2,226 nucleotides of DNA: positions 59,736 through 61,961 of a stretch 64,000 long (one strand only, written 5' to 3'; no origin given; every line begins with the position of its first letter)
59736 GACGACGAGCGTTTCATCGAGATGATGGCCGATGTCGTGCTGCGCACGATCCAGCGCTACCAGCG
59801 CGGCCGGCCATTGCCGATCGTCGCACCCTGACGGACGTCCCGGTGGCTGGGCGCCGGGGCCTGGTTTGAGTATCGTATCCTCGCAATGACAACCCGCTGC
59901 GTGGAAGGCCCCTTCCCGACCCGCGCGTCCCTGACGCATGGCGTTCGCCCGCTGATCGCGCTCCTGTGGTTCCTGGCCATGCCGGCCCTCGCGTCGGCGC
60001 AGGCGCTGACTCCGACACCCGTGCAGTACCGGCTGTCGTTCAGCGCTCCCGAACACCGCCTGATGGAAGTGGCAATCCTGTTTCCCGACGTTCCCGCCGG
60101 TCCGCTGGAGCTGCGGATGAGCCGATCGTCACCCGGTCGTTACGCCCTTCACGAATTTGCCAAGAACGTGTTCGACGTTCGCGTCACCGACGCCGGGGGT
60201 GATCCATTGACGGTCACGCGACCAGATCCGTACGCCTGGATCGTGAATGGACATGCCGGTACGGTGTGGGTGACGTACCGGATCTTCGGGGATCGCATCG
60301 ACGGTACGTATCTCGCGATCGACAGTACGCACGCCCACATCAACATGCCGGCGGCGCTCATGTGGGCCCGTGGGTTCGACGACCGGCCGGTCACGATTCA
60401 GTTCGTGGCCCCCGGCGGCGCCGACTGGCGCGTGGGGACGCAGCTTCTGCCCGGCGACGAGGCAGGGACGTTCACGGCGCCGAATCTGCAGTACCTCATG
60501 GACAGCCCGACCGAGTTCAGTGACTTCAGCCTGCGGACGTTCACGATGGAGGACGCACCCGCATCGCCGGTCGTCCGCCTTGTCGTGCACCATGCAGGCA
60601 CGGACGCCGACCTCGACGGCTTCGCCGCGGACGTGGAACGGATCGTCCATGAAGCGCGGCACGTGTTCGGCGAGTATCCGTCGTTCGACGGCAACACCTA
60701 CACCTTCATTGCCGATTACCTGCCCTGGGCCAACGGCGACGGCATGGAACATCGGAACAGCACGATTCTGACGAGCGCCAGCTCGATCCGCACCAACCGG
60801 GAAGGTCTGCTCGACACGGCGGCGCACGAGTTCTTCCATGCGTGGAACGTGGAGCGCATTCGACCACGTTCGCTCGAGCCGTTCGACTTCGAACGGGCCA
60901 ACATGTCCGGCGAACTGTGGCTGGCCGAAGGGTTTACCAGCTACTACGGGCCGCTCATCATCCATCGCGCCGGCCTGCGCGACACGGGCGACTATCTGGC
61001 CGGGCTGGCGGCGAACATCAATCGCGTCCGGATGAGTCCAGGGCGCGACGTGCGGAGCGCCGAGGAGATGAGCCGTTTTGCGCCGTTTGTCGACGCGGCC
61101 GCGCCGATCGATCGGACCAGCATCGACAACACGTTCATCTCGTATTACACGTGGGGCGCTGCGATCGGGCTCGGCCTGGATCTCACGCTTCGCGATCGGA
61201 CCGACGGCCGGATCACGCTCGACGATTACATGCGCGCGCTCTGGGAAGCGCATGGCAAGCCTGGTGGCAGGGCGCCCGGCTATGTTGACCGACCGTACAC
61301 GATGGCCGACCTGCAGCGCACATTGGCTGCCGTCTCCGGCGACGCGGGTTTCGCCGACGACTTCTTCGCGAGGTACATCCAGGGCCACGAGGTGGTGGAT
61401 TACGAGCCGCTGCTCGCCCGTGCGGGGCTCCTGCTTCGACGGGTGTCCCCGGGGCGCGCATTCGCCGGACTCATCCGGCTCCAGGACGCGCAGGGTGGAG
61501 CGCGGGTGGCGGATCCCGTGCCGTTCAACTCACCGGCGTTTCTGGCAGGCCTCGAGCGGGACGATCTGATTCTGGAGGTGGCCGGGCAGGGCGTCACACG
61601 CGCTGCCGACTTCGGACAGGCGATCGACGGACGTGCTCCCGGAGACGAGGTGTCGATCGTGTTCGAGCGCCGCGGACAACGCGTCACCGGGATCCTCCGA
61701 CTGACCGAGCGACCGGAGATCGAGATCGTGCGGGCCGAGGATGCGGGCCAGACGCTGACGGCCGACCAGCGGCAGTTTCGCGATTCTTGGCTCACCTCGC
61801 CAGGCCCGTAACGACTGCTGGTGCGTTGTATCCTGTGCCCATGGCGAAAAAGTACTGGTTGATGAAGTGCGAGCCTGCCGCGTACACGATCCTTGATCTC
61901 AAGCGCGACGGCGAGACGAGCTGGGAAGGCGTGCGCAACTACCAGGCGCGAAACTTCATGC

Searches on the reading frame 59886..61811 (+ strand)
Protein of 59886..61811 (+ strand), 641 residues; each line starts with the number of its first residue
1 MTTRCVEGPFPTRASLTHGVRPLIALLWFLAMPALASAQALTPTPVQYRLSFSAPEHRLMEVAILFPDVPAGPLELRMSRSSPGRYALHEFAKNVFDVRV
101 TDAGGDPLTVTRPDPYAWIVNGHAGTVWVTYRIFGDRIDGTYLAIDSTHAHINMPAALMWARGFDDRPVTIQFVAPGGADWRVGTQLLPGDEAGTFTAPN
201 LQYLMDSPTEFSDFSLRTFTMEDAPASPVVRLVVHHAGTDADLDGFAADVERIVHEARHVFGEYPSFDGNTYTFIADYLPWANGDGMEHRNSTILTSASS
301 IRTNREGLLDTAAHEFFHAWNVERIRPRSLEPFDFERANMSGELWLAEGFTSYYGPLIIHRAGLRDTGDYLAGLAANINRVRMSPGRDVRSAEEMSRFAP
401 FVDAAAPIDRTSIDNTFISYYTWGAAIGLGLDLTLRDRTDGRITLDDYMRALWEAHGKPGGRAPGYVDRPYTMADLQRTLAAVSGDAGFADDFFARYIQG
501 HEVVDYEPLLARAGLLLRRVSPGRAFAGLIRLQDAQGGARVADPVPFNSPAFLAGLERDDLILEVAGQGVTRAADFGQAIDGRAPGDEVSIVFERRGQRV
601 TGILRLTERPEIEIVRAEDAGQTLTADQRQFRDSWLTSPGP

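Call 45: find_encoding_contigs(protein=window:59886-61811:+, flank=10000, max_places=3)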
Protein window:59886-61811:+ (641 aa): 4 contigs read that carry it; 3 places shown.
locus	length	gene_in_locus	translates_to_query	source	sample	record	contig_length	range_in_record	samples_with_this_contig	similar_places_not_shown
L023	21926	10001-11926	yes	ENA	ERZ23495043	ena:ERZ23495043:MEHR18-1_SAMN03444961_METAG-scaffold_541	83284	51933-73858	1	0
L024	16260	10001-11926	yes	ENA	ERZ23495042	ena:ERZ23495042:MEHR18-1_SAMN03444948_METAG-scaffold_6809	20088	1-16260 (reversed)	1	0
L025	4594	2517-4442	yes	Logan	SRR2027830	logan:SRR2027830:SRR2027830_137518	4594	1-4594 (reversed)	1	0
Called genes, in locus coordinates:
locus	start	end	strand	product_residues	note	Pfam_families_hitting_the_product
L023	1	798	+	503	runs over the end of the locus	-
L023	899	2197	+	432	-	PF12704:MacB_PCD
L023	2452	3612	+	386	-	PF00365:PFK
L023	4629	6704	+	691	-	PF12437:GSIII_N, PF00120:Gln-synt_C, PF18318:Gln-synt_C-ter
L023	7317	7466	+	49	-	-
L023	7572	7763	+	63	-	-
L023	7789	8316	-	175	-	PF00027:cNMP_binding, PF13545:HTH_Crp_2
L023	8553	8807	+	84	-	-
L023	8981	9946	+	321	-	PF00762:Ferrochelatase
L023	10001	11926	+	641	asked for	PF17899:Peptidase_M61_N, PF05299:Peptidase_M61, PF13180:PDZ_2 (weak), PF17820:PDZ_6 (faint)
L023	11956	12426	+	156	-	PF01878:EVE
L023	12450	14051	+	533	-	PF28550:DUF8436, PF00890:FAD_binding_2 (faint), PF01494:FAD_binding_3 (faint), PF03486:HI0933_like, PF07992:Pyr_redox_2 (weak), PF01266:DAO (weak), PF21688:FAD-depend_C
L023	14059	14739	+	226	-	PF16011:CBM9_2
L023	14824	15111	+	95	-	PF02597:ThiS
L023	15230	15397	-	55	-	-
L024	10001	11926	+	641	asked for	PF17899:Peptidase_M61_N, PF05299:Peptidase_M61, PF13180:PDZ_2 (weak), PF17820:PDZ_6 (faint)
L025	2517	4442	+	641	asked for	PF17899:Peptidase_M61_N, PF05299:Peptidase_M61, PF13180:PDZ_2 (weak), PF17820:PDZ_6 (faint)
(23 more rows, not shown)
